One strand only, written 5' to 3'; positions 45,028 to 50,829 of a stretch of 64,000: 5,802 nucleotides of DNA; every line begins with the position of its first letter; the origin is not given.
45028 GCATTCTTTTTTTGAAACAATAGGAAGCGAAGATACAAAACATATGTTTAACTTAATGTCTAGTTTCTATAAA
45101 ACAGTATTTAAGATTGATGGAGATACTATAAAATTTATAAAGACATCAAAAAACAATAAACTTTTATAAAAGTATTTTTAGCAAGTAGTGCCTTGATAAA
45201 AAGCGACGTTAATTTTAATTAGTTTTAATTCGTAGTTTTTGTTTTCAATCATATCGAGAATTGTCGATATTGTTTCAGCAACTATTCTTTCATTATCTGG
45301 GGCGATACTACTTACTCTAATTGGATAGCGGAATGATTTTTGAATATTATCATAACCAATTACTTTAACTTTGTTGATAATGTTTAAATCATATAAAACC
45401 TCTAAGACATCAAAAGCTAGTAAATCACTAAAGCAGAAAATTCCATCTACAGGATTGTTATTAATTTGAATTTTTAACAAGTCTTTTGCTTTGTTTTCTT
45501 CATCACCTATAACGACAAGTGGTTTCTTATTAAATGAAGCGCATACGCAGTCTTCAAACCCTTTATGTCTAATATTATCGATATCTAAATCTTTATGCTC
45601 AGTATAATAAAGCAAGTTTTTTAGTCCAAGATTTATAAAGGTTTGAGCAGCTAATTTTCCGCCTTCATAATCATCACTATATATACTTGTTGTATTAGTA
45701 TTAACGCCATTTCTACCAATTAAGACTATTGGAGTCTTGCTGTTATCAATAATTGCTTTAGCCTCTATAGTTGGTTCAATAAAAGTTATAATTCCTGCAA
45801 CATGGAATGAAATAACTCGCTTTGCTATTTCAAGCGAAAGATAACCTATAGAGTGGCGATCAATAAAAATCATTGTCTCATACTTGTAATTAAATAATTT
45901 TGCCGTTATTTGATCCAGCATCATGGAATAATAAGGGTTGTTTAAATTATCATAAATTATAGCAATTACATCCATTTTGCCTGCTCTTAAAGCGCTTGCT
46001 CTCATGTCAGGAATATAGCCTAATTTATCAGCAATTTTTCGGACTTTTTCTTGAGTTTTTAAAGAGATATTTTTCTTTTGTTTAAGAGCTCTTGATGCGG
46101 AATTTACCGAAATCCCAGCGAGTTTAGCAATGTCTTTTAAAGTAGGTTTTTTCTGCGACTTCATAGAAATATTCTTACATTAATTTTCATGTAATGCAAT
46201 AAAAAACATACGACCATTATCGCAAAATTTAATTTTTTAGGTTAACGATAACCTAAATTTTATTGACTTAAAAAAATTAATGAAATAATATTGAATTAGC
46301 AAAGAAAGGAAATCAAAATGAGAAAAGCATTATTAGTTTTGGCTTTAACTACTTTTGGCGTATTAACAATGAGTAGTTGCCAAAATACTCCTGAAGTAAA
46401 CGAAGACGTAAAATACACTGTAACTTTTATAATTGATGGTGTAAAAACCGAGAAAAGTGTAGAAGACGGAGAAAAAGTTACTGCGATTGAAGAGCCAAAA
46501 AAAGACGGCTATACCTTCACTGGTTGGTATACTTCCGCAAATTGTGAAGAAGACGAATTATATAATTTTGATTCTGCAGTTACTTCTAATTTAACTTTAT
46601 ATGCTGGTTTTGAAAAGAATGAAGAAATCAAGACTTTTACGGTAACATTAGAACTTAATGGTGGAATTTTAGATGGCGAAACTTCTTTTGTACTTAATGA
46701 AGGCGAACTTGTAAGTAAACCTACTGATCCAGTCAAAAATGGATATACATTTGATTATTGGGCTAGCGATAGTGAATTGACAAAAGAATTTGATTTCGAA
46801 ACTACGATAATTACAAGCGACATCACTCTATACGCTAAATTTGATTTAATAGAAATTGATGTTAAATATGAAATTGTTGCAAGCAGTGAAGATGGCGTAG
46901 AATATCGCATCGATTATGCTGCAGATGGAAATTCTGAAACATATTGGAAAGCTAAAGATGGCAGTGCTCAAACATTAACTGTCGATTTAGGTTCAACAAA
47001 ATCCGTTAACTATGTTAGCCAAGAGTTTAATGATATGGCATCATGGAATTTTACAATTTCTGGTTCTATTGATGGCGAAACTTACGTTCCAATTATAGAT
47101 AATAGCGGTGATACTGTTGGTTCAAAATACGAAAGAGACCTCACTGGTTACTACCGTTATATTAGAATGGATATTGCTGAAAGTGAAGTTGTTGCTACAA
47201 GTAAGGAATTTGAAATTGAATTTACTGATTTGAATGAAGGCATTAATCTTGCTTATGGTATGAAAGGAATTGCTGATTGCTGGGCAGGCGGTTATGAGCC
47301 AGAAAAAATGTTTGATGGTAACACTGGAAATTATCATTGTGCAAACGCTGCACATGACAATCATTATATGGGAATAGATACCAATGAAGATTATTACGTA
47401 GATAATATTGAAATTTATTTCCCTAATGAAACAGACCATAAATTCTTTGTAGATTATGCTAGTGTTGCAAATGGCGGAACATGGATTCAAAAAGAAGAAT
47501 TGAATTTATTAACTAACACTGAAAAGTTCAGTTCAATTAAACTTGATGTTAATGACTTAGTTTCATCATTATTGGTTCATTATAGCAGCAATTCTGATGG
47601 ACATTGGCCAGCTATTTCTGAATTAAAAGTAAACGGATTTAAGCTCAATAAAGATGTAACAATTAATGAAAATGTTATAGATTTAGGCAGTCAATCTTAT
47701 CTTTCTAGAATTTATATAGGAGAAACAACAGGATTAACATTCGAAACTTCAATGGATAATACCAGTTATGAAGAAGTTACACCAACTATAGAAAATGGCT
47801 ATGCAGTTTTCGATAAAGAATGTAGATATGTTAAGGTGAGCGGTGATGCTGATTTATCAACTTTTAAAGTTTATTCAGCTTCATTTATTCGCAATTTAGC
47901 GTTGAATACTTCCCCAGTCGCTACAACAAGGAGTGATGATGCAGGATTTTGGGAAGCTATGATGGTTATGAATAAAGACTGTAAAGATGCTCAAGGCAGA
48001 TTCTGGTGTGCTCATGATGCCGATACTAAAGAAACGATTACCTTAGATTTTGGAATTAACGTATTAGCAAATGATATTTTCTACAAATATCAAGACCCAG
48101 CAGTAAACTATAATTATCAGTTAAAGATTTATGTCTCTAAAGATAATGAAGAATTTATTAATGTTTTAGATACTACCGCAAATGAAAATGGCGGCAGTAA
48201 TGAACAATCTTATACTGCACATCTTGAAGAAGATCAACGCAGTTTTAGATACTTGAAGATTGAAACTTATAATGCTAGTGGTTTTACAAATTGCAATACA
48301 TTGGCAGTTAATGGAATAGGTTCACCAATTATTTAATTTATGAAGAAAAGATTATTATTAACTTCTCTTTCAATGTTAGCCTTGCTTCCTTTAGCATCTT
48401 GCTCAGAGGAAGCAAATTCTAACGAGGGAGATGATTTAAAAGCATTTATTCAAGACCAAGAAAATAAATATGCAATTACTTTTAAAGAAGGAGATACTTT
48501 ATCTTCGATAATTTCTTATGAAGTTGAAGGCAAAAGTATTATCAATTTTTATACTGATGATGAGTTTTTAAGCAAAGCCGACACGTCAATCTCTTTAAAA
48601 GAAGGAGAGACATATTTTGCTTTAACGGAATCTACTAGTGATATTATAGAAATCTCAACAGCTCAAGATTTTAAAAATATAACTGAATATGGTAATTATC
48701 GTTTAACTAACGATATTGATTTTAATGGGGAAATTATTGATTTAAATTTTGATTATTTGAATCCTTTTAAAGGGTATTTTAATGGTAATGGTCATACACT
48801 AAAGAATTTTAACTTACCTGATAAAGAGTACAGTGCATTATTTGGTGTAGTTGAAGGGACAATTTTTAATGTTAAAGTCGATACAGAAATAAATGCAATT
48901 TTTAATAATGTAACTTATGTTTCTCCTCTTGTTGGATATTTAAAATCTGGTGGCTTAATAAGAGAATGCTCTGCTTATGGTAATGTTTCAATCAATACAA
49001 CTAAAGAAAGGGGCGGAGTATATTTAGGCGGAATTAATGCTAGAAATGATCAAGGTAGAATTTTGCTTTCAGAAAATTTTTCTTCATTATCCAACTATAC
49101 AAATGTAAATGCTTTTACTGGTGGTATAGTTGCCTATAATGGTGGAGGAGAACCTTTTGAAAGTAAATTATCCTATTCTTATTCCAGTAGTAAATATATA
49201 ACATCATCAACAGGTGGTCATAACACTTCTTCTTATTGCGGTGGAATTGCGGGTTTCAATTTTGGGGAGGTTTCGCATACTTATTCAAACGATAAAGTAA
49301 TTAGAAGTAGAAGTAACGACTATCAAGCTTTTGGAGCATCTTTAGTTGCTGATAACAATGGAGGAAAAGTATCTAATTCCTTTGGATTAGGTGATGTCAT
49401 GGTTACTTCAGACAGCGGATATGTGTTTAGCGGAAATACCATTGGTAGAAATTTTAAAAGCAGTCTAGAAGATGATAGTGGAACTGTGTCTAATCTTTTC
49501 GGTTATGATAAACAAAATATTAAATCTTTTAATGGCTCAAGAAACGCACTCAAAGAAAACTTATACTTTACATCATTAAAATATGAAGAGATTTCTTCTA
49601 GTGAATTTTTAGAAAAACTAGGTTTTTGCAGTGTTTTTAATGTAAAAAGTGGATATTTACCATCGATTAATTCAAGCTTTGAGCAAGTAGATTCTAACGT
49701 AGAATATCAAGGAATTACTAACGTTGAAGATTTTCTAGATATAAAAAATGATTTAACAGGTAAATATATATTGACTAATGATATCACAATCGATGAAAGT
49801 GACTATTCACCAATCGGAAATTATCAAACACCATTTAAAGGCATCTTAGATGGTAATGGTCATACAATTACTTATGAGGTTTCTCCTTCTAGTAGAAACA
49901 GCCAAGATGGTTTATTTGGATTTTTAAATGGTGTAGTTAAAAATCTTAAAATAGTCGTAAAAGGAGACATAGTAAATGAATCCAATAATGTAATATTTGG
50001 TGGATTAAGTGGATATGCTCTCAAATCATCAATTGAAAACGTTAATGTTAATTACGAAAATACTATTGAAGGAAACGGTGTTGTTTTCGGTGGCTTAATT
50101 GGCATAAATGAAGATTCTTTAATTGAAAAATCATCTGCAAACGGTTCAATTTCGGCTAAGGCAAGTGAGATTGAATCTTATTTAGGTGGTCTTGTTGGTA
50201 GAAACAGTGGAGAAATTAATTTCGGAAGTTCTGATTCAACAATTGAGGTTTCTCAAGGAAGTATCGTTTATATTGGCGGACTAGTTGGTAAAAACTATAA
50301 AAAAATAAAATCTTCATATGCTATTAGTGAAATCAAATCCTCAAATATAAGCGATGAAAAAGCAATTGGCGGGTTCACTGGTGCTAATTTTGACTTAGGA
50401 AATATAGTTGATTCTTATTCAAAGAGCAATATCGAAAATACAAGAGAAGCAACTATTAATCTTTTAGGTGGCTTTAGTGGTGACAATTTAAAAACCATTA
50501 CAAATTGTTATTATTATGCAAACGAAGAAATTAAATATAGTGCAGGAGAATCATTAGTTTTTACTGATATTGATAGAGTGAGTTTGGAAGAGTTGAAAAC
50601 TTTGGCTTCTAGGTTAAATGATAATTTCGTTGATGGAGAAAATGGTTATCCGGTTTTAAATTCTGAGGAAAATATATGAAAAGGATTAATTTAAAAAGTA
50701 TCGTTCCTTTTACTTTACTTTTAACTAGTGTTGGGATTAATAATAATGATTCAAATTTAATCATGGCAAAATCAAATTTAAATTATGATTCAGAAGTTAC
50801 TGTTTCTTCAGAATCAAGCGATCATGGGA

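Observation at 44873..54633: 9.3 kb surface-protein block bracketed by 246-bp, ~99% identical direct repeats of the aminopeptidase 3' end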

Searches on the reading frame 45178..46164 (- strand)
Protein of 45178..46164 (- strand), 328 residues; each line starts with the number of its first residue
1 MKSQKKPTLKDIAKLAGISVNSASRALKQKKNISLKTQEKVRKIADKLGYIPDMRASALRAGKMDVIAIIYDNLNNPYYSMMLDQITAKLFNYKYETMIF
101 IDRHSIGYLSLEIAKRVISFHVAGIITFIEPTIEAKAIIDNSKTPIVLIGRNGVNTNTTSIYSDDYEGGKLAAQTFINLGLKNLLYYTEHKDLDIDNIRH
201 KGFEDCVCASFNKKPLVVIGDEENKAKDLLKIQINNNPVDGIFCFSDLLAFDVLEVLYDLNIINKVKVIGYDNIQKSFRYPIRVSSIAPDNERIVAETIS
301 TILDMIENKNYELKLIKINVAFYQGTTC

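Call 6: search_protein_families(library=pfam, proteins=[window:45178-46164:-], max_evalue=0.01)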
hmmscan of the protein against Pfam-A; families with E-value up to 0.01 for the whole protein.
window:45178-46164:- (328 aa): 5 families
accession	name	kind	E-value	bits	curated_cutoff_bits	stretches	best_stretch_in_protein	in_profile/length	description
PF00356.27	LacI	-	2.8e-14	53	27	1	8-53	1-46/46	Bacterial regulatory proteins, lacI family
PF13377.12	Peripla_BP_3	-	4.7e-10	40.2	26.5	1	174-316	2-155/167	Periplasmic binding protein-like domain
PF00532.27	Peripla_BP_1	-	7.5e-07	29.3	22.2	1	66-324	3-279/281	Periplasmic binding proteins and sugar binding domain of LacI family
PF13407.12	Peripla_BP_4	-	1e-06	29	35.1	1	144-279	81-224/258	Periplasmic binding protein domain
PF00165.29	HTH_AraC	-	0.0039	17.7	26.6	0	8-34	10-36/42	Bacterial regulatory helix-turn-helix proteins, AraC family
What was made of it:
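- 45178..46164 (-): LacI-family regulator, the first gene of the block. It is convergent with the aminopeptidase gene, with 8 bp between the two stop codons. Pfam LacI and Peripla_BP_3 (call 6).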

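Call 33: find_homologous_proteins(query=window:45178-46164:-, max_evalue=1e-20)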
Query window:45178-46164:- (328 aa): 73 proteins with E <= 1e-20 among 4101 candidates.
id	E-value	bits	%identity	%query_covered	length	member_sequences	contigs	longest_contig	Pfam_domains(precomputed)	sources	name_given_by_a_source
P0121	5.5e-205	698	97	100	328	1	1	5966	PF13377.13,PF00532.28,PF00356.28,PF13407.13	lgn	-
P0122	3.0e-204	695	97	100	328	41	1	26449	PF13377.13,PF00356.28,PF13407.13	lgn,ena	-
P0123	1.3e-163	562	80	100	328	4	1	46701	PF13377.13,PF00532.28,PF00356.28,PF13407.13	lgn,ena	-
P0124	2.4e-160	551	79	100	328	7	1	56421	PF13377.13,PF00532.28,PF00356.28,PF13407.13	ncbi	-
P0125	9.7e-155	533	80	100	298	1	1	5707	PF13377.13,PF00356.28,PF13407.13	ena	-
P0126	1.1e-141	490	69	100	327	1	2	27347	PF13377.13,PF00532.28,PF00356.28,PF13407.13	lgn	-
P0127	3.8e-105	370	56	100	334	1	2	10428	PF13377.13,PF00356.28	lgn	-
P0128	8.0e-102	359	53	100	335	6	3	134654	PF13377.13,PF00532.28,PF00356.28,PF13407.13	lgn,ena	-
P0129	5.4e-93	330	49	100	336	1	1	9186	PF13377.13,PF00356.28,PF13407.13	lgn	-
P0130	3.5e-81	291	47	98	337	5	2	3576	PF13377.13,PF00532.28,PF00356.28,PF13407.13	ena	-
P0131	2.5e-79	285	46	99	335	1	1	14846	PF13377.13,PF00532.28,PF00356.28,PF13407.13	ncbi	-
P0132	1.9e-73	266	45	99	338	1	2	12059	PF13377.13,PF00532.28,PF00356.28,PF13407.13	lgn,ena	-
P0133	2.8e-49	186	34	99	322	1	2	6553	PF13377.13,PF00532.28,PF00356.28,PF13407.13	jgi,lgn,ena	-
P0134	8.2e-49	185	35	98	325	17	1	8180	PF13377.13,PF00532.28,PF00356.28,PF13407.13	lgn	-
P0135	1.1e-48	184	35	99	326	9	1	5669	PF13377.13,PF00532.28,PF00356.28,PF13407.13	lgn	-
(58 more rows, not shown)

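Call 34: find_encoding_contigs(protein=P0124, flank=10000, max_places=2)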
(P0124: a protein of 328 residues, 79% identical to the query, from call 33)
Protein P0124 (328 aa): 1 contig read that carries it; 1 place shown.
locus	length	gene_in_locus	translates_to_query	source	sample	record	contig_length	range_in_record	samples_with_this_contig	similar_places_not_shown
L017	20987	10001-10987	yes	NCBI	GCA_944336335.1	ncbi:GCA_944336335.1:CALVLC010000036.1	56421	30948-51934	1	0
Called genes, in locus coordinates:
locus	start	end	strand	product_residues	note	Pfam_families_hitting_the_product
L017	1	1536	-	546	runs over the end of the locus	PF02018:CBM_4_9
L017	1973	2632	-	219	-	-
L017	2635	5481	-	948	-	PF00754:F5_F8_type_C, PF22633:F5_F8_type_C_2 (weak), PF00754:F5_F8_type_C, PF22633:F5_F8_type_C_2, PF00754:F5_F8_type_C, PF00128:Alpha-amylase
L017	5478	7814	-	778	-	PF07581:Glug (faint)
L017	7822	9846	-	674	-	PF09479:Flg_new, PF00754:F5_F8_type_C, PF22633:F5_F8_type_C_2 (weak), PF00754:F5_F8_type_C (weak)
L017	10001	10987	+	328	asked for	PF00356:LacI, PF00532:Peripla_BP_1 (weak), PF13407:Peripla_BP_4, PF13377:Peripla_BP_3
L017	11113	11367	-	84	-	-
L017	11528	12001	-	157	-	-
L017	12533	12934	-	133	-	-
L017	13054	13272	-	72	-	-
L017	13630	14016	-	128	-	-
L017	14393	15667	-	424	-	PF04055:Radical_SAM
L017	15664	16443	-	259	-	-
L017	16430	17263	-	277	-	PF00152:tRNA-synt_2, PF01409:tRNA-synt_2d (faint)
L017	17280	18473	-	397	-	PF04909:Amidohydro_2, PF00583:Acetyltransf_1 (weak)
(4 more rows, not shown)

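Call 35: find_encoding_contigs(protein=P0123, flank=10000, max_places=2)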
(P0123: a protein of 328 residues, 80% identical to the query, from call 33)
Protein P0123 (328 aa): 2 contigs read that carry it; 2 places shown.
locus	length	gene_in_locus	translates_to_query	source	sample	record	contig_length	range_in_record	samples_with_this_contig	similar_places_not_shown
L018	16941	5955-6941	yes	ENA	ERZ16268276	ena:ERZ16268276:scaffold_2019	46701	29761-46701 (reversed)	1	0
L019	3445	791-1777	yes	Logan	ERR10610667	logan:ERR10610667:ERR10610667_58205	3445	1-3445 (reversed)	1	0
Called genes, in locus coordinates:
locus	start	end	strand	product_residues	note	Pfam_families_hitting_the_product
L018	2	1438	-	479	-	?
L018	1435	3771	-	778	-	PF07581:Glug (faint)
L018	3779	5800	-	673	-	PF09479:Flg_new, PF00754:F5_F8_type_C, PF22633:F5_F8_type_C_2 (weak), PF00754:F5_F8_type_C (weak)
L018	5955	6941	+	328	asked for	PF00356:LacI, PF00532:Peripla_BP_1, PF13407:Peripla_BP_4, PF13377:Peripla_BP_3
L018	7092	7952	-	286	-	PF04556:DpnII, PF26568:RE_BanI_C (weak)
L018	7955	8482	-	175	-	-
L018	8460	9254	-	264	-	PF01555:N6_N4_Mtase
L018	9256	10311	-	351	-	PF01381:HTH_3, PF12844:HTH_19, PF13443:HTH_26 (weak), PF13560:HTH_31 (weak), PF02086:MethyltransfD12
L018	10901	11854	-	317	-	PF00356:LacI, PF00532:Peripla_BP_1 (weak), PF13407:Peripla_BP_4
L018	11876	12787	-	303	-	PF03629:SASA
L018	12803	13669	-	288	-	PF04616:Glyco_hydro_43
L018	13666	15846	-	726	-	PF16875:Glyco_hydro_36N, PF02065:Melibiase, PF10566:Glyco_hydro_97 (weak), PF02638:GHL10 (weak), PF16874:Glyco_hydro_36C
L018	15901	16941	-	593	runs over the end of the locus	PF02368:Big_2, PF26182:Ig_NUP210_5th (faint), PF26918:Ig_Eae (faint), PF02368:Big_2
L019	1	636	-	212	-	?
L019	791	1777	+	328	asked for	PF00356:LacI, PF00532:Peripla_BP_1, PF13407:Peripla_BP_4, PF13377:Peripla_BP_3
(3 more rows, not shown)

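Call 36: find_encoding_contigs(protein=P0126, flank=10000, max_places=2)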
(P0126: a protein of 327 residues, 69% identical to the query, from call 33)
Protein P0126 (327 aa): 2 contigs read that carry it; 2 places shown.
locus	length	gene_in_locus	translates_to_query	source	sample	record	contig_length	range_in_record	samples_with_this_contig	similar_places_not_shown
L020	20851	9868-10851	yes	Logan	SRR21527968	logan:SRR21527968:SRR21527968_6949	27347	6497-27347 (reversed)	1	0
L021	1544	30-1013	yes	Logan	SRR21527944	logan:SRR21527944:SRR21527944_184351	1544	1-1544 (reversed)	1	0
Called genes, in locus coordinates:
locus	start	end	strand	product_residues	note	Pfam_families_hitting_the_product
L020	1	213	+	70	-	?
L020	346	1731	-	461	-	-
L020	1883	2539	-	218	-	-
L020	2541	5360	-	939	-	PF00754:F5_F8_type_C, PF22633:F5_F8_type_C_2 (weak), PF00754:F5_F8_type_C, PF22633:F5_F8_type_C_2, PF00754:F5_F8_type_C (weak), PF00128:Alpha-amylase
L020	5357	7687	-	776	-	PF07581:Glug (faint)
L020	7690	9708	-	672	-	PF09479:Flg_new, PF00754:F5_F8_type_C, PF22633:F5_F8_type_C_2, PF00754:F5_F8_type_C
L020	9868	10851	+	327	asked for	PF00356:LacI, PF00532:Peripla_BP_1 (weak), PF13407:Peripla_BP_4, PF13377:Peripla_BP_3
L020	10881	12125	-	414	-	PF02661:Fic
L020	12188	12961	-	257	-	-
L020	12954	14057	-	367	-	PF02463:SMC_N, PF13304:AAA_21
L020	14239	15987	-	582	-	PF03415:Peptidase_C11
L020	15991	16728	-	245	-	PF01790:LGT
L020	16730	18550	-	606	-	-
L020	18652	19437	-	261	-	-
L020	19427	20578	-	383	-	PF02463:SMC_N, PF13175:AAA_15 (faint), PF13476:AAA_23, PF13304:AAA_21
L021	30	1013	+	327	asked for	PF00356:LacI, PF00532:Peripla_BP_1 (weak), PF13407:Peripla_BP_4, PF13377:Peripla_BP_3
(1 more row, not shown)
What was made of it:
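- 45178..46164 (-): Orthologues in other species keep the same block (calls 33-36).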

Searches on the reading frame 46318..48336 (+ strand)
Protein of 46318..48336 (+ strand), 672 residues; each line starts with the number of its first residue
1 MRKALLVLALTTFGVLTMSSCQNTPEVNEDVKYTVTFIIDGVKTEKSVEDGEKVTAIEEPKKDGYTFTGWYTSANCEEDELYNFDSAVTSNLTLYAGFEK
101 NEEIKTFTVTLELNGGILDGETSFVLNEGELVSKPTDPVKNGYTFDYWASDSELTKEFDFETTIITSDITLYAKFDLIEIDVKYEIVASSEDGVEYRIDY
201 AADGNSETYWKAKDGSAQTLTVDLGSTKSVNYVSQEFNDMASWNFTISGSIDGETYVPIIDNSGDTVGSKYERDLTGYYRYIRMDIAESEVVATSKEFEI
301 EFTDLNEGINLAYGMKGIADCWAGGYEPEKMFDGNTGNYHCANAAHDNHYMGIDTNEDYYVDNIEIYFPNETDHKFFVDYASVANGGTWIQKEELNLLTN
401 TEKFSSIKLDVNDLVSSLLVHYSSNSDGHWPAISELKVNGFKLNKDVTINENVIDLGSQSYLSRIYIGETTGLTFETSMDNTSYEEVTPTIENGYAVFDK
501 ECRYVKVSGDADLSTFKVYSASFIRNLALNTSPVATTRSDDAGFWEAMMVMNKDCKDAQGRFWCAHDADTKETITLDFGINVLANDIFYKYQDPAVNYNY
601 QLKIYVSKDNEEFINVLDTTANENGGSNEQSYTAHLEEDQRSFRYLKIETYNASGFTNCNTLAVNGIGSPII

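Call 6: search_protein_families(library=pfam, proteins=[window:46318-48336:+], max_evalue=0.01)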
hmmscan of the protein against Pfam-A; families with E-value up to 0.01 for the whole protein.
window:46318-48336:+ (672 aa): 5 families
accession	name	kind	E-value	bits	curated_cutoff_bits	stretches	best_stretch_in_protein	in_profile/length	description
PF09479.16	Flg_new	-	5.5e-34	116.5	27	2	107-174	1-65/65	Listeria-Bacteroides repeat domain (List_Bact_rpt)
PF00754.31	F5_F8_type_C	-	2e-25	89.8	28.2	3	186-288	2-114/127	F5/8 type C domain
PF22633.2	F5_F8_type_C_2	-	2.9e-18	66.7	27.8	2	201-284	2-91/91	NedA-like, galactose-binding domain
PF18998.6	Flg_new_2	-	3e-06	27.5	23.6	0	45-101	16-72/73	Divergent InlB B-repeat domain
PF06588.17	Muskelin_N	-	0.00051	20.5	27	1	552-655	26-130/197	Muskelin N-terminus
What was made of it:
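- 46318..48336 (+): Lipoprotein with Listeria-Bacteroides repeats (Flg_new) and F5/8 type C (discoidin) glycan-binding domains. Call 6.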

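Call 51: search_protein_families(library=ncbifam, proteins=[window:46318-48333:+], max_evalue=0.001)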
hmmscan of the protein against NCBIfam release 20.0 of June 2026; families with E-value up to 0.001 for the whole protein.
window:46318-48333:+ (672 aa): 5 families
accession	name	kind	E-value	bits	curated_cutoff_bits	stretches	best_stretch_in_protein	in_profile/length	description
NF033189.1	internalin_A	exception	3.4e-16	58.7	1600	1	33-176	497-633/799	class 1 internalin InlA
NF033188.1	internalin_H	exception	7.4e-15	54.6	1050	1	32-176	344-481/548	InlH/InlC2 family class 1 internalin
TIGR02543.1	List_Bact_rpt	repeat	3.7e-13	49.6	20.95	1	60-101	1-43/44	TIGR02543 family repeat protein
NF052328.1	NeuramTDE0471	equivalog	1.9e-08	33.5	900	1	106-186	46-127/538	neuraminidase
NF047619.1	NADase_discoid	domain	0.00015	21.9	38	0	189-233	6-53/130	NADase-type glycan-binding domain-containing protein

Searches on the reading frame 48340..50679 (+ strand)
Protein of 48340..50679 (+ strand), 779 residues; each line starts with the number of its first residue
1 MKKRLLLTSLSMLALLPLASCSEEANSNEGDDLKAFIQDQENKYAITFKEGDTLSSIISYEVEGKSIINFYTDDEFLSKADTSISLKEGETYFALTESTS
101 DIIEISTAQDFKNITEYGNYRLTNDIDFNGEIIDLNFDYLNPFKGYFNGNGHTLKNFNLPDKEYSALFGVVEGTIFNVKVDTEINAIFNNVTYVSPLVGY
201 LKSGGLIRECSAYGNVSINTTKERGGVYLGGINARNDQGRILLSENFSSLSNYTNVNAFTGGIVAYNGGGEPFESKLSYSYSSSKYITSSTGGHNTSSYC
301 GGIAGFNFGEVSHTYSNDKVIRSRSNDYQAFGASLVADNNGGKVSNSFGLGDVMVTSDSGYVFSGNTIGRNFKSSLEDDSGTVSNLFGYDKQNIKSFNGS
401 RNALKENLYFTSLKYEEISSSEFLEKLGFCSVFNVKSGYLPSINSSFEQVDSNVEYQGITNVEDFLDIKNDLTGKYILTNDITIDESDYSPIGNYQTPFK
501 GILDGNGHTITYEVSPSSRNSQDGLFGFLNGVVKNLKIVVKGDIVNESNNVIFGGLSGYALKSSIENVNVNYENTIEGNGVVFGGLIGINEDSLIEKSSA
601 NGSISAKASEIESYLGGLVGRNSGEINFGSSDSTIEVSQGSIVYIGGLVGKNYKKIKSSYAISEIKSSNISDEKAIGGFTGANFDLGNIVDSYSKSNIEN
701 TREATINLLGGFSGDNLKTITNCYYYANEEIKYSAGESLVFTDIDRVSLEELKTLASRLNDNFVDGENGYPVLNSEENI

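Call 6: search_protein_families(library=pfam, proteins=[window:48340-50679:+], max_evalue=0.01)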
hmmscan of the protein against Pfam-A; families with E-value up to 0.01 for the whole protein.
window:48340-50679:+ (779 aa): 1 family
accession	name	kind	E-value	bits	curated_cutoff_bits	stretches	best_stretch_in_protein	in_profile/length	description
PF07581.17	Glug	-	8.5e-13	48.2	20.5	0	584-605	6-28/28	The GLUG motif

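Call 51: search_protein_families(library=ncbifam, proteins=[window:48340-50676:+], max_evalue=0.001)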
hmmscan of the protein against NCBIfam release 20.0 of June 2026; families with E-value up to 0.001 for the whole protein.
window:48340-50676:+ (779 aa): 0 families
